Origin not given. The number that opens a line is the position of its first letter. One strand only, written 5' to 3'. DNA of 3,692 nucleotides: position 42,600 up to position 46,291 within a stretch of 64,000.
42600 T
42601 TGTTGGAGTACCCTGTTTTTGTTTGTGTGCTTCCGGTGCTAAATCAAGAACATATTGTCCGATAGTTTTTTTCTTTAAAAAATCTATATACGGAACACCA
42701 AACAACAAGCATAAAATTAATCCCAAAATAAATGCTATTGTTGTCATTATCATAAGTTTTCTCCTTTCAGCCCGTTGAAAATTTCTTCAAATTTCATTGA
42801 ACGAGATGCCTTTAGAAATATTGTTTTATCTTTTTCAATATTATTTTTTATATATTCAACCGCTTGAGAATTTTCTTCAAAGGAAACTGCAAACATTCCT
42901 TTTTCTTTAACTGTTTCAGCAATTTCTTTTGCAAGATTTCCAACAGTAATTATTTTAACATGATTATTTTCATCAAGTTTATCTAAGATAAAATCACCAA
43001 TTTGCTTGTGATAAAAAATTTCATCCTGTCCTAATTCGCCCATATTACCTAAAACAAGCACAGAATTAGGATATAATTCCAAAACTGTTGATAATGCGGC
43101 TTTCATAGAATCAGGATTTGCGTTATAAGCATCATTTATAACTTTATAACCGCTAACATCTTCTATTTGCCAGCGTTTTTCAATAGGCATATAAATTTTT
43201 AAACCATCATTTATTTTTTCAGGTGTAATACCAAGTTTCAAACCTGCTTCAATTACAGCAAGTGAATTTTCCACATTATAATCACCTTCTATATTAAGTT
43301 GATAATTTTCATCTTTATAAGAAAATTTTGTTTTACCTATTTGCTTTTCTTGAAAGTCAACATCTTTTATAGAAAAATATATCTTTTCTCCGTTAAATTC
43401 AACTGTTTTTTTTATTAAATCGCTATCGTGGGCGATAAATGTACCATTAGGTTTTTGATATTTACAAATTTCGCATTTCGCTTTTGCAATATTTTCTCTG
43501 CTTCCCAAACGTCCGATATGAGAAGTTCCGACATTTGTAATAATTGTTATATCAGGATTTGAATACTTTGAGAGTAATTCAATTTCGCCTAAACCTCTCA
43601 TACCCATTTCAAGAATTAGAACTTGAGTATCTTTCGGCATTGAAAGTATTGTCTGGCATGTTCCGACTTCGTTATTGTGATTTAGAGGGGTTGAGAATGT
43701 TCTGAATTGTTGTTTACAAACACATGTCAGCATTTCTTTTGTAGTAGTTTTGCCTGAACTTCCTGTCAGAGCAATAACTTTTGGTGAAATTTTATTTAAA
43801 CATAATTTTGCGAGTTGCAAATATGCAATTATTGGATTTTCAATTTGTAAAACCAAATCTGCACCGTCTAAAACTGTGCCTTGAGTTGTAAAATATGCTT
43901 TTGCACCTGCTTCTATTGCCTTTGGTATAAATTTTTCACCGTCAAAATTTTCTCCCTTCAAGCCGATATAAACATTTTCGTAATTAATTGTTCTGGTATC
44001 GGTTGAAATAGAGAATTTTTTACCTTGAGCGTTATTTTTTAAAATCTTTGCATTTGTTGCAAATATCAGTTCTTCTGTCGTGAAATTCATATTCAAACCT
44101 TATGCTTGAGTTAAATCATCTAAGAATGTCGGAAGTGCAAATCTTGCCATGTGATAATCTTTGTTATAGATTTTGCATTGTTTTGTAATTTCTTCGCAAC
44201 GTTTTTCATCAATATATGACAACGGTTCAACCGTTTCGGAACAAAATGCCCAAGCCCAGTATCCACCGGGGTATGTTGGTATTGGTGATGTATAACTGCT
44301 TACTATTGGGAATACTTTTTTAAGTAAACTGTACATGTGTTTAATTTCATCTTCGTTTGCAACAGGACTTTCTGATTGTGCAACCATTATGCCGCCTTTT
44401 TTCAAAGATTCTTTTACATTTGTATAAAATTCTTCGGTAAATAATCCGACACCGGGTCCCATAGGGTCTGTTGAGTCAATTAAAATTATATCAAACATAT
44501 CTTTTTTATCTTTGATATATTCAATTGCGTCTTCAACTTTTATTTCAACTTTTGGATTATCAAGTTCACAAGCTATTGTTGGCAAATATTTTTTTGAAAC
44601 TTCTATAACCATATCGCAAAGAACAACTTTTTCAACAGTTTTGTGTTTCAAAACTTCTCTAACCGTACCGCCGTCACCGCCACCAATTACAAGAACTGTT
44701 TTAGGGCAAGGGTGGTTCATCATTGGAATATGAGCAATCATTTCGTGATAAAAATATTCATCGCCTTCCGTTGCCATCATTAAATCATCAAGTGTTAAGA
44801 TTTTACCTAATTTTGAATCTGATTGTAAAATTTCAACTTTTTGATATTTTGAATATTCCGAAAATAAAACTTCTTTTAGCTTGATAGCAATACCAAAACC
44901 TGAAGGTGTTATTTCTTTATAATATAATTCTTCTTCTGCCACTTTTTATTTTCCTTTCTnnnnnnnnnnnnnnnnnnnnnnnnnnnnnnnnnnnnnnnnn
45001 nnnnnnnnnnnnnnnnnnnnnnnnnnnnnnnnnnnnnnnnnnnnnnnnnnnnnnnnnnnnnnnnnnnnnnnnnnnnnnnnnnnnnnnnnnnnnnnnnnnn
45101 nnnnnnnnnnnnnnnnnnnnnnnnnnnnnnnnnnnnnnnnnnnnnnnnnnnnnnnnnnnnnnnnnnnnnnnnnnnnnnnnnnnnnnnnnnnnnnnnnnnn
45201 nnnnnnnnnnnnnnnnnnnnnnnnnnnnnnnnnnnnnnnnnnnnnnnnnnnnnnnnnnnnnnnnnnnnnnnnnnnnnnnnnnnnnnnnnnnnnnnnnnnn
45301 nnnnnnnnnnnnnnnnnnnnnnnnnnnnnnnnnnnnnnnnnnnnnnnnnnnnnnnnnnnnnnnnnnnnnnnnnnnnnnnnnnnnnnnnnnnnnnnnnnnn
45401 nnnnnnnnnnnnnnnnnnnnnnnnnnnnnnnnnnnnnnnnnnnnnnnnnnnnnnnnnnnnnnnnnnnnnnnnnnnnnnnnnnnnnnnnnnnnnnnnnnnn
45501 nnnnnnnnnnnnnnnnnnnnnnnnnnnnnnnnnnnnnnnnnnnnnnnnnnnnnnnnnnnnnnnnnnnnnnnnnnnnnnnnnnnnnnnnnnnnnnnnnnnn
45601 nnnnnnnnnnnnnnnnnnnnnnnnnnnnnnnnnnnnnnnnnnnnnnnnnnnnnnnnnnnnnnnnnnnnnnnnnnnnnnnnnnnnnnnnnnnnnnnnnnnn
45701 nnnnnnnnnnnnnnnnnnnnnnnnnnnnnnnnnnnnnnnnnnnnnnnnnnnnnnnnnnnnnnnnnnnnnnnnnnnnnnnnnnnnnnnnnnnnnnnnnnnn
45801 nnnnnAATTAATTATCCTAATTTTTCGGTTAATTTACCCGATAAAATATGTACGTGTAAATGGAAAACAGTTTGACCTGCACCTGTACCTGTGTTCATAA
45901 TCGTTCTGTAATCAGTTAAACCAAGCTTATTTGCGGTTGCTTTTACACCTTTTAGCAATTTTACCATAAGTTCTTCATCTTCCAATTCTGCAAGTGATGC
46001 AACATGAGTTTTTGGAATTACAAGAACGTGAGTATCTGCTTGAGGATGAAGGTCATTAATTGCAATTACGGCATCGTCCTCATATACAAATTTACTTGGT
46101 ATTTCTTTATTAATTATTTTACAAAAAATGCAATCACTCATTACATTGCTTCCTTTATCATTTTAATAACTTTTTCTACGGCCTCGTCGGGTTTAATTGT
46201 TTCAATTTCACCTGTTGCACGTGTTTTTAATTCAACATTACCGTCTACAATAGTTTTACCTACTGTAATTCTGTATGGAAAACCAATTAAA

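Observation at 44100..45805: Tandem speE-like paralogs, each missing different canonical aminopropyltransferase residues, wired directly into the murF-mraY-murD-ftsW-murG operon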

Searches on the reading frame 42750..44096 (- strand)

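Call 3: search_protein_families(library=pfam, proteins=[window:42750-44096:-], max_evalue=0.01)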
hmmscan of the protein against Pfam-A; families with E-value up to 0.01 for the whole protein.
window:42750-44096:- (448 aa): 3 families
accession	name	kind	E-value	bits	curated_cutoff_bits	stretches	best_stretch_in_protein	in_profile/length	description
PF08245.18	Mur_ligase_M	-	3.6e-36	125.5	24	1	111-284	2-199/200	Mur ligase middle domain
PF02875.26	Mur_ligase_C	-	5.8e-16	59.9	28.4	1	308-432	2-127/127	Mur ligase, glutamate ligase domain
PF01225.30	Mur_ligase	-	7.1e-05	23.5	21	1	30-96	5-84/95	Mur ligase family, catalytic domain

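Call 4: search_protein_families(library=ncbifam, proteins=[window:42750-44096:-], max_evalue=0.01)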
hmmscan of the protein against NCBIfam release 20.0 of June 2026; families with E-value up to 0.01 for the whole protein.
window:42750-44096:- (448 aa): 28 families (the best 25 are shown)
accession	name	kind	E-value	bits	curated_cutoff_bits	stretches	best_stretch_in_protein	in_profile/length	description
TIGR01143.1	murF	subfamily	3.5e-102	342.5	288.6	1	32-441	1-416/418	UDP-N-acetylmuramoyl-tripeptide--D-alanyl-D-alanine ligase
NF008896.0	PRK11929.1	equivalog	1.3e-86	291.4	1023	1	11-444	510-957/965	bifunctional UDP-N-acetylmuramoyl-L-alanyl-D-glutamate--2,6-diaminopimelate ligase MurE/UDP-N-acetylmuramoyl-tripeptide--D-alanyl-D-alanine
NF008041.0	PRK10773.1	equivalog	3.7e-60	204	551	1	16-445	10-449/453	UDP-N-acetylmuramoyl-tripeptide--D-alanyl-D-alanine ligase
NF008897.0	PRK11930.1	equivalog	3e-52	177.7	804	1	3-444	1-454/822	bifunctional UDP-N-acetylmuramoyl-tripeptide:D-alanyl-D-alanine ligase/alanine racemase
NF010693.0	PRK14093.1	equivalog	8.1e-46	156.7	544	1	5-442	7-463/479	UDP-N-acetylmuramoylalanyl-D-glutamyl-2,6-diaminopimelate--D-alanyl-D-alanine ligase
TIGR01087.1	murD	equivalog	4.9e-24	85.2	211.95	1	87-428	88-415/441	UDP-N-acetylmuramoyl-L-alanine--D-glutamate ligase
NF001124.0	PRK00139.1-2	equivalog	3.4e-23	82.1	476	2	26-129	27-133/500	UDP-N-acetylmuramoyl-L-alanyl-D-glutamate--2,6-diaminopimelate ligase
NF001126.0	PRK00139.1-4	equivalog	9.9e-23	80.4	373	1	10-349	6-373/486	UDP-N-acetylmuramoyl-L-alanyl-D-glutamate--2,6-diaminopimelate ligase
TIGR01085.1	murE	subfamily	1.1e-21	77.3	257.3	2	29-129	6-109/472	UDP-N-acetylmuramyl-tripeptide synthetase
TIGR01082.1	murC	equivalog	9.7e-19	67.8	335.1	1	88-343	85-342/449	UDP-N-acetylmuramate--L-alanine ligase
NF053645.1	pMurC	equivalog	7.2e-18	64.5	560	2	86-248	82-250/492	pseudomurein biosynthesis peptide ligase pMurC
NF053648.1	pMurE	equivalog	4.6e-17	61.9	600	1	175-411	184-421/464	pseudomurein biosynthesis peptide ligase pMurE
NF010628.0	PRK14022.1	equivalog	2.5e-16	59.5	536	1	29-357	37-381/483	UDP-N-acetylmuramoyl-L-alanyl-D-glutamate--L-lysine ligase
NF033197.0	F430_CfbE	equivalog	4.8e-16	58.7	250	1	101-417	95-417/430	coenzyme F430 synthase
NF053646.1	pMurD1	equivalog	5.8e-14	51.6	610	1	86-428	90-439/465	pseudomurein biosynthesis peptide ligase pMurD1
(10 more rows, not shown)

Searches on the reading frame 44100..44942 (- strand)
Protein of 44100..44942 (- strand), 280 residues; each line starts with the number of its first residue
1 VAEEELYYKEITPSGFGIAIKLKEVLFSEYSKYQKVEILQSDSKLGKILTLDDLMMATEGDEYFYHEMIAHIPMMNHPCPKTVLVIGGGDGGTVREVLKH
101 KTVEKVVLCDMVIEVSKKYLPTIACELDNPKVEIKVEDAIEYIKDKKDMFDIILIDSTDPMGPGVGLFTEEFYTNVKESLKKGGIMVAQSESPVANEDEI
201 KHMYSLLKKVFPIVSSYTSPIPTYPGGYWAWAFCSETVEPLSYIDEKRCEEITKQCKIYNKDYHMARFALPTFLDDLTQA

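Call 3: search_protein_families(library=pfam, proteins=[window:44100-44942:-], max_evalue=0.01)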
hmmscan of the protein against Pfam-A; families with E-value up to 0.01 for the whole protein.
window:44100-44942:- (280 aa): 2 families
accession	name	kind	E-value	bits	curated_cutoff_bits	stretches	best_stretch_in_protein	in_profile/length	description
PF01564.23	Spermine_synth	-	8.1e-62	208.5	22.9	1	63-237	2-179/186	Spermine/spermidine synthase domain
PF17284.7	Spermine_synt_N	-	3.3e-10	40.1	22.1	1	7-59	2-53/53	Spermidine synthase tetramerisation domain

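Call 4: search_protein_families(library=ncbifam, proteins=[window:44100-44942:-], max_evalue=0.01)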
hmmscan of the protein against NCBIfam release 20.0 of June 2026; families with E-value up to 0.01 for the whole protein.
window:44100-44942:- (280 aa): 8 families
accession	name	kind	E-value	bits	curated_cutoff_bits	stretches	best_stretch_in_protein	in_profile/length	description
NF002010.0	PRK00811.1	equivalog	6.3e-101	337.4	260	1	2-278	2-284/287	polyamine aminopropyltransferase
TIGR00417.1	speE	equivalog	1.3e-93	313.2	249.55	1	7-273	1-271/271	spermidine synthase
NF002956.0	PRK03612.1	equivalog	2.1e-40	138.6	472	1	23-241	241-467/522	polyamine aminopropyltransferase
NF002435.0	PRK01581.1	equivalog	3e-30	105.5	537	1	24-246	98-323/374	polyamine aminopropyltransferase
NF001811.0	PRK00536.1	equivalog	7.6e-13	48.7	352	1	34-278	29-256/262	spermidine synthase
NF003380.0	PRK04457.1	equivalog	2.9e-11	42.9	304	1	75-189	65-179/265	polyamine aminopropyltransferase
NF037959.1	MFS_SpdSyn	subfamily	3.8e-09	35.8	40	1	65-227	260-422/480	fused MFS/spermidine synthase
TIGR04371.1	methyltran_NanM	subfamily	0.0018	17.9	44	1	75-123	145-195/273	putative sugar O-methyltransferase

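Call 7: search_solved_structures(query=window:44100-44942:-, show_alignments=3, max_evalue=1e-20)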
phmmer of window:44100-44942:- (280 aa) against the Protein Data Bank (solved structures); distinct sequences matched with E-value up to 1e-20: 25.
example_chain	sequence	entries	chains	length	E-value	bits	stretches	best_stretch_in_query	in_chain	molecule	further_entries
1iy9_A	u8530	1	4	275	1.8e-75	257.3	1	5-278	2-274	Spermidine synthase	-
1inl_A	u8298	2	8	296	1.4e-74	254.4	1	7-274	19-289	Spermidine synthase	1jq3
2b2c_A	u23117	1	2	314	1.4e-64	221.7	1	15-276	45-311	spermidine synthase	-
2o05_A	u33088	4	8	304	6.4e-60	206.3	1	15-274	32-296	Spermidine synthase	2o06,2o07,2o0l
3rw9_A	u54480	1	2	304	6.4e-60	206.3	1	15-274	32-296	Spermidine synthase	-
9q41_A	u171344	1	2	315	7.2e-60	206.2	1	15-274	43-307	Spermidine synthase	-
2pwp_A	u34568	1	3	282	1.3e-57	198.8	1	15-274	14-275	Spermidine synthase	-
4uoe_A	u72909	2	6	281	1.3e-57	198.8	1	15-274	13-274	SPERMIDINE SYNTHASE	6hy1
2hte_A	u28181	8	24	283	1.4e-57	198.7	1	15-274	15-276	Spermidine synthase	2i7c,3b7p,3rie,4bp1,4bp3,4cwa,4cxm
2pss_A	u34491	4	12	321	2.1e-57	198.1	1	15-274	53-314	Spermidine synthase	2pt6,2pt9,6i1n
8iyi_A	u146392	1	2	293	5.2e-57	196.8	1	15-274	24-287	KLLA0B09372p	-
6o65_A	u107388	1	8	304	8.6e-54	186.2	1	8-275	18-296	Spermidine synthase 1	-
6qmm_B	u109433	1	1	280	9.8e-54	186.1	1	24-274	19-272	Polyamine aminopropyltransferase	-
1xj5_A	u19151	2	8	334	1.2e-53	185.8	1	8-275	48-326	Spermidine synthase 1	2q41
6o63_A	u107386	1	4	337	1.2e-53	185.7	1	8-275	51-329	Spermidine synthase 1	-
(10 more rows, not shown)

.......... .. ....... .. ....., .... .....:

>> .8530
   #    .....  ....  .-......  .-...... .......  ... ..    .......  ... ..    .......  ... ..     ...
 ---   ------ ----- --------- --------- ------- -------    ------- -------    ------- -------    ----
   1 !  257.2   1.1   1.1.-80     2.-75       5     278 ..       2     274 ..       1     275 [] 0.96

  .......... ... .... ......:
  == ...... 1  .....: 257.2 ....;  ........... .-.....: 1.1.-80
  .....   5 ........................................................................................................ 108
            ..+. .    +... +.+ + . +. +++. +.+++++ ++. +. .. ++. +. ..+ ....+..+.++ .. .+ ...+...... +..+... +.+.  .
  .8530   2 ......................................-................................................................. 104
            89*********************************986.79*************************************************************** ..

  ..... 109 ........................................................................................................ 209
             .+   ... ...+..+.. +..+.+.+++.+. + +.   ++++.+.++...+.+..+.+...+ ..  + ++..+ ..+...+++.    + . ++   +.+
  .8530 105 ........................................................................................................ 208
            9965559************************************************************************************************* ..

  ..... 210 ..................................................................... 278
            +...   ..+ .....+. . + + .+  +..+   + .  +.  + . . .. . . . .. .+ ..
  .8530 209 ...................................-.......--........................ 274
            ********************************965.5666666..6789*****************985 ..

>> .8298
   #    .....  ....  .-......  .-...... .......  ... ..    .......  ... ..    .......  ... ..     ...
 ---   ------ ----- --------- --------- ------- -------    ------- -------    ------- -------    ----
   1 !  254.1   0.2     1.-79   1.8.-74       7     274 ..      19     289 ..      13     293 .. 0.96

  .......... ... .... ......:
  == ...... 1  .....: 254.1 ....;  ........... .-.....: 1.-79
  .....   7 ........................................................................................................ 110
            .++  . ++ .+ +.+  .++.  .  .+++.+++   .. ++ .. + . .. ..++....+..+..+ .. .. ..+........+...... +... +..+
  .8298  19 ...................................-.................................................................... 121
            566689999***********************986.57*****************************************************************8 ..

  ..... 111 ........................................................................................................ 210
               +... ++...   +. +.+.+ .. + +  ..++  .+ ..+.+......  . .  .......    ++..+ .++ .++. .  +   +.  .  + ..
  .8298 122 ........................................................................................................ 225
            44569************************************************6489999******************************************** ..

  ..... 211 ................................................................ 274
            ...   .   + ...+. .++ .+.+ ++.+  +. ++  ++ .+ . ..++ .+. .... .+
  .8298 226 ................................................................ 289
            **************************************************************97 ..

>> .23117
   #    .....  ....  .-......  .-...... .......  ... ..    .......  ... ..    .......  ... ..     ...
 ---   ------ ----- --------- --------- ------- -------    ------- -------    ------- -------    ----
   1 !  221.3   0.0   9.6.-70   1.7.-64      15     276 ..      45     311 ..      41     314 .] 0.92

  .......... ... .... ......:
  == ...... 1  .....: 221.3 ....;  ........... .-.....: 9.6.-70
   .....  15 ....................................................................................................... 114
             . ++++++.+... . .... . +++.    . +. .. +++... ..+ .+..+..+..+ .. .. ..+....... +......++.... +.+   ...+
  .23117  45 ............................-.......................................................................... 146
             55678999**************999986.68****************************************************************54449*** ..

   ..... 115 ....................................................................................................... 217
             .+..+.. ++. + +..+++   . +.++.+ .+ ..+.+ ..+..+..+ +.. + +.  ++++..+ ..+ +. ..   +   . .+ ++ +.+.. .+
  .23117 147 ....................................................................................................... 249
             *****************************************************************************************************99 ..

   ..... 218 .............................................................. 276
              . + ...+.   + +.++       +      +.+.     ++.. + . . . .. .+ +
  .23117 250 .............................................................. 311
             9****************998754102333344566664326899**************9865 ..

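Call 13: find_homologous_proteins(query=window:44100-44942:-, max_evalue=1e-60)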
Query window:44100-44942:- (280 aa): 4504 proteins with E <= 1e-60 among 8000 candidates; the best 120 are listed.
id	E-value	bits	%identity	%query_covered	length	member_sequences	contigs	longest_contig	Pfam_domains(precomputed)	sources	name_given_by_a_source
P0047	1.7e-180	617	97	100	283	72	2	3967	PF17284.8,PF01564.24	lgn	-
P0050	1.9e-168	577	92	98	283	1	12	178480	PF17284.8,PF01564.24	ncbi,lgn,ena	-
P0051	2.9e-167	573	92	98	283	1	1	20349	PF17284.8,PF01564.24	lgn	-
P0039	3.3e-166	570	90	99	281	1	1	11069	PF17284.8,PF01564.24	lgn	-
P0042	8.7e-164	562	88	99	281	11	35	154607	PF17284.8,PF01564.24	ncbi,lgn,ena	-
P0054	2.3e-159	547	88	97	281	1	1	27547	PF17284.8,PF01564.24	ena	-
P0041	4.3e-157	540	84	99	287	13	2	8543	PF17284.8,PF01564.24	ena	-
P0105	8.2e-156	536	83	100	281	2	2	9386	PF17284.8,PF01564.24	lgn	-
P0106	1.3e-153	528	82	99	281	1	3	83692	PF17284.8,PF01564.24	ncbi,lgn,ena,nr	ncbi:polyamine aminopropyltransferase [bacterium]|nr:polyamine aminopropyltransferase [bacterium]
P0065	3.6e-153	527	84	99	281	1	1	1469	PF17284.8,PF01564.24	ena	-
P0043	3.5e-151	521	81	99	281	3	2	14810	PF17284.8,PF01564.24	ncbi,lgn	ncbi:MAG: polyamine aminopropyltransferase [Candidatus Gastranaerophilaceae bacterium]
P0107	9.3e-151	519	82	98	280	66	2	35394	PF17284.8,PF01564.24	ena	-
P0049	1.2e-150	519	81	99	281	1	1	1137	PF17284.8,PF01564.24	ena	-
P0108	2.1e-150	518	80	98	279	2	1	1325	PF17284.8,PF01564.24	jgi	jgi:spermidine synthase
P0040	3.7e-150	517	80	98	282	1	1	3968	PF17284.8,PF01564.24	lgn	-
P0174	2.3e-145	501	79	98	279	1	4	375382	PF17284.8,PF01564.24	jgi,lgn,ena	-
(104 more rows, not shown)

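Call 22: find_encoding_contigs(protein=P0174, flank=10000, max_places=1)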
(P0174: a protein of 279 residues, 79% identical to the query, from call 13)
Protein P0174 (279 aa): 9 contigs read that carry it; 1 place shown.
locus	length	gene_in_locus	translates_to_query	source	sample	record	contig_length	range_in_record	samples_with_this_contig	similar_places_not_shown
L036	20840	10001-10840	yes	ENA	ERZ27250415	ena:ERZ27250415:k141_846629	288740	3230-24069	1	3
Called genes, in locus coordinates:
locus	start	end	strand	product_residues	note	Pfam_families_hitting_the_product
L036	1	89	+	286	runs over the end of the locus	PF00795:CN_hydrolase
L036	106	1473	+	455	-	PF02113:Peptidase_S13, PF13354:Beta-lactamase2 (faint)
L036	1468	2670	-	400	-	PF01734:Patatin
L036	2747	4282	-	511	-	-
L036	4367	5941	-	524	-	-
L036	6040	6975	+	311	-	-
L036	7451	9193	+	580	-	PF00587:tRNA-synt_2b, PF04073:tRNA_edit, PF03129:HGTP_anticodon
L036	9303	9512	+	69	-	-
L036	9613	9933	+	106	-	PF11969:DcpS_C, PF01230:HIT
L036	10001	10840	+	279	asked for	PF17284:Spermine_synt_N, PF01564:Spermine_synth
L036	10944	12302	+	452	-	PF07992:Pyr_redox_2, PF13738:Pyr_redox_3, PF00070:Pyr_redox, PF02852:Pyr_redox_dim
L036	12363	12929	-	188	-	-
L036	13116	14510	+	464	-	PF00483:NTP_transferase, PF22640:ManC_GMP_beta-helix, PF01050:MannoseP_isomer, PF07883:Cupin_2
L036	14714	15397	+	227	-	-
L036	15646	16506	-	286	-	PF00669:Flagellin_N, PF00700:Flagellin_C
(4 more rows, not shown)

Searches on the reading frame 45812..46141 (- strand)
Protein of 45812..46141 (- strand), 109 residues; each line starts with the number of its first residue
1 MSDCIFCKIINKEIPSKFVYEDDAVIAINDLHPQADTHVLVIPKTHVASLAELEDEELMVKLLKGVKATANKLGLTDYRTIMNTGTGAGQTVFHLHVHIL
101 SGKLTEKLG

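Call 3: search_protein_families(library=pfam, proteins=[window:45812-46141:-], max_evalue=0.01)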
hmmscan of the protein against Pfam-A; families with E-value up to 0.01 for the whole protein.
window:45812-46141:- (109 aa): 2 families
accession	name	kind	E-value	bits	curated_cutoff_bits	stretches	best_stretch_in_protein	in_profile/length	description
PF01230.28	HIT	-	1.2e-25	90.4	21.5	1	11-103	1-96/98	HIT domain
PF11969.13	DcpS_C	-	2.6e-25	89.5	24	1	4-104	2-104/114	Scavenger mRNA decapping enzyme C-term binding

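Call 4: search_protein_families(library=ncbifam, proteins=[window:45812-46141:-], max_evalue=0.01)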
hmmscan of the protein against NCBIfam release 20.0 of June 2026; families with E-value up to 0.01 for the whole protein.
window:45812-46141:- (109 aa): 3 families
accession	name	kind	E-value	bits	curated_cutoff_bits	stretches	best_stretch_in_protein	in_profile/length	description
NF045834.1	M_plasma_HinT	exception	9.1e-28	97.1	130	1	5-100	1-99/102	histidine triad protein HinT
NF007965.0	PRK10687.1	equivalog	5.6e-23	81.3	206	1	3-103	4-108/119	purine nucleoside phosphoramidase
NF052622.1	ATPAdlTfActino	equivalog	4.5e-06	26.3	290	1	21-100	57-140/176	ATP adenylyltransferase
